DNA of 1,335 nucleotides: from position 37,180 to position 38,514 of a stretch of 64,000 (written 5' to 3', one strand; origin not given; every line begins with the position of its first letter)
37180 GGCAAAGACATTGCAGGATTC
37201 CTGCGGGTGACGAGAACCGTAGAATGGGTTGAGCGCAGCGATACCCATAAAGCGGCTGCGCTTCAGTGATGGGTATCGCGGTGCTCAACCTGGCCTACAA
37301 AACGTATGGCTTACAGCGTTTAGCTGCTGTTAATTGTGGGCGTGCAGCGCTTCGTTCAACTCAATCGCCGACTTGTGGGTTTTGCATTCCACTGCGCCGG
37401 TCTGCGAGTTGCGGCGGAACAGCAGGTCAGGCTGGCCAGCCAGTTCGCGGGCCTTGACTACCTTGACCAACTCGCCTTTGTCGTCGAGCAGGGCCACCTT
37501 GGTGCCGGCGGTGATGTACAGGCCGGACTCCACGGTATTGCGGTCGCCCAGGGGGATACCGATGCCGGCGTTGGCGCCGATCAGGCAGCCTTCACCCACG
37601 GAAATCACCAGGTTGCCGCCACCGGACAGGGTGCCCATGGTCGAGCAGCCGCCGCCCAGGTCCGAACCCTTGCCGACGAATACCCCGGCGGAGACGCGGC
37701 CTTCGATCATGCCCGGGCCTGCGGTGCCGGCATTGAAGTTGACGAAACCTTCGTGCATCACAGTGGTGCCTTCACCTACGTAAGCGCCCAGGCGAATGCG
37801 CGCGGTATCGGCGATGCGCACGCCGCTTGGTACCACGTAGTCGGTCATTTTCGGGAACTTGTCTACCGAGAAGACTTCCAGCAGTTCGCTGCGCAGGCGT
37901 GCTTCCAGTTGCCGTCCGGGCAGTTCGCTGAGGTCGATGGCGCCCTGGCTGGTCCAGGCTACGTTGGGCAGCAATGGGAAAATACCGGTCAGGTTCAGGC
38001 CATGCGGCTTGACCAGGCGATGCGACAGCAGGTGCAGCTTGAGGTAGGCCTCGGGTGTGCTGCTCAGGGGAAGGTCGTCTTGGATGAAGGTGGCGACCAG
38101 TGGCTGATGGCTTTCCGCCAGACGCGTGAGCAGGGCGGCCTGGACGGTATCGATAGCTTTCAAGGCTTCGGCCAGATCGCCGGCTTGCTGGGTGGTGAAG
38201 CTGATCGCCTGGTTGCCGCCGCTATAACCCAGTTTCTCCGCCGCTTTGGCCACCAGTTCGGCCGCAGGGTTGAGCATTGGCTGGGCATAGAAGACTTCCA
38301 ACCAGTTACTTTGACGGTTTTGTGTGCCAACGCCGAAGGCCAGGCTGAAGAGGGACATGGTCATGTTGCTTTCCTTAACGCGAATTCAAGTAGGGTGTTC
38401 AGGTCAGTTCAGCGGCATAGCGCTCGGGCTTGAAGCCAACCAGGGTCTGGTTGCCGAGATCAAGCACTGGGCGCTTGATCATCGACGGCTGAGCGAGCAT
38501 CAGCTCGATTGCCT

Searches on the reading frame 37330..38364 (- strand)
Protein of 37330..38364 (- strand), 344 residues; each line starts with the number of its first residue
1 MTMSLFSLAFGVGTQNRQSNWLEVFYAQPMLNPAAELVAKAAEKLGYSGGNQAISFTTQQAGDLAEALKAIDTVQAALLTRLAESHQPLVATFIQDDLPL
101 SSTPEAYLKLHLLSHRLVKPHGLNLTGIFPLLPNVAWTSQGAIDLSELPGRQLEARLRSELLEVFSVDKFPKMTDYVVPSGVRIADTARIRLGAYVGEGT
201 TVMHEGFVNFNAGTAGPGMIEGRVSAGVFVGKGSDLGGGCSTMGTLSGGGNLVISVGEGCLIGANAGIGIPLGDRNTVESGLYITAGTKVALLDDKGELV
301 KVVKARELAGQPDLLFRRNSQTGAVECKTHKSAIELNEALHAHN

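Call 3: search_protein_families(library=pfam, proteins=[window:37330-38364:-], max_evalue=10)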
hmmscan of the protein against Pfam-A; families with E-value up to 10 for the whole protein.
window:37330-38364:- (344 aa): 4 families
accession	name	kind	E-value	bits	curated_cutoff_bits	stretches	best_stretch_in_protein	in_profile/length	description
PF14789.11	THDPS_M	-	3e-15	56.5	25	1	132-172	1-41/41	Tetrahydrodipicolinate N-succinyltransferase middle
PF14602.12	Hexapep_2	-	5.3e-12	45.7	27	1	254-286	2-34/34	Hexapeptide repeat of succinyl-transferase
PF14790.11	THDPS_N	-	4.5e-06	27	25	1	52-129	89-166/167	Tetrahydrodipicolinate N-succinyltransferase N-terminal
PF00132.30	Hexapep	-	0.0082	16.2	27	1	255-269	21-35/36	Bacterial transferase hexapeptide (six repeats)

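Call 4: search_protein_families(library=ncbifam, proteins=[window:37330-38364:-], max_evalue=10)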
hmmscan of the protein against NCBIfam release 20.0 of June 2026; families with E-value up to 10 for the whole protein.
window:37330-38364:- (344 aa): 8 families
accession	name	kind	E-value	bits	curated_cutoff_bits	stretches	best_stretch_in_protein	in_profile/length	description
TIGR03536.1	DapD_gpp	equivalog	2.4e-185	615.2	518.45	1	5-344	1-341/341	2,3,4,5-tetrahydropyridine-2,6-dicarboxylate N-succinyltransferase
TIGR03535.1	DapD_actino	equivalog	9.9e-114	379.7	441.5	1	84-343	56-320/320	2,3,4,5-tetrahydropyridine-2,6-dicarboxylate N-succinyltransferase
NF008808.1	PRK11830.1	equivalog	3.3e-09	36.6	204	1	167-298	57-192/243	2,3,4,5-tetrahydropyridine-2,6-dicarboxylate N-succinyltransferase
TIGR00965.1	dapD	equivalog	0.00097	18.7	375.4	1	180-299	99-220/271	2,3,4,5-tetrahydropyridine-2,6-dicarboxylate N-succinyltransferase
TIGR03532.1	DapD_Ac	equivalog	0.022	14.4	231.75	1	182-285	87-194/231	2,3,4,5-tetrahydropyridine-2,6-dicarboxylate N-acetyltransferase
NF010933.0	PRK14353.1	equivalog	0.05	12.2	505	1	167-287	295-416/453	bifunctional UDP-N-acetylglucosamine diphosphorylase/glucosamine-1-phosphate N-acetyltransferase GlmU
NF002060.0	PRK00892.1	subfamily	0.19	10.8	207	1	224-284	122-182/345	UDP-3-O-(3-hydroxymyristoyl)glucosamine N-acyltransferase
TIGR03570.1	NeuD_NnaD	subfamily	0.73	9.4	160.8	1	184-287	90-183/202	NeuD/PglB/VioB family sugar acetyltransferase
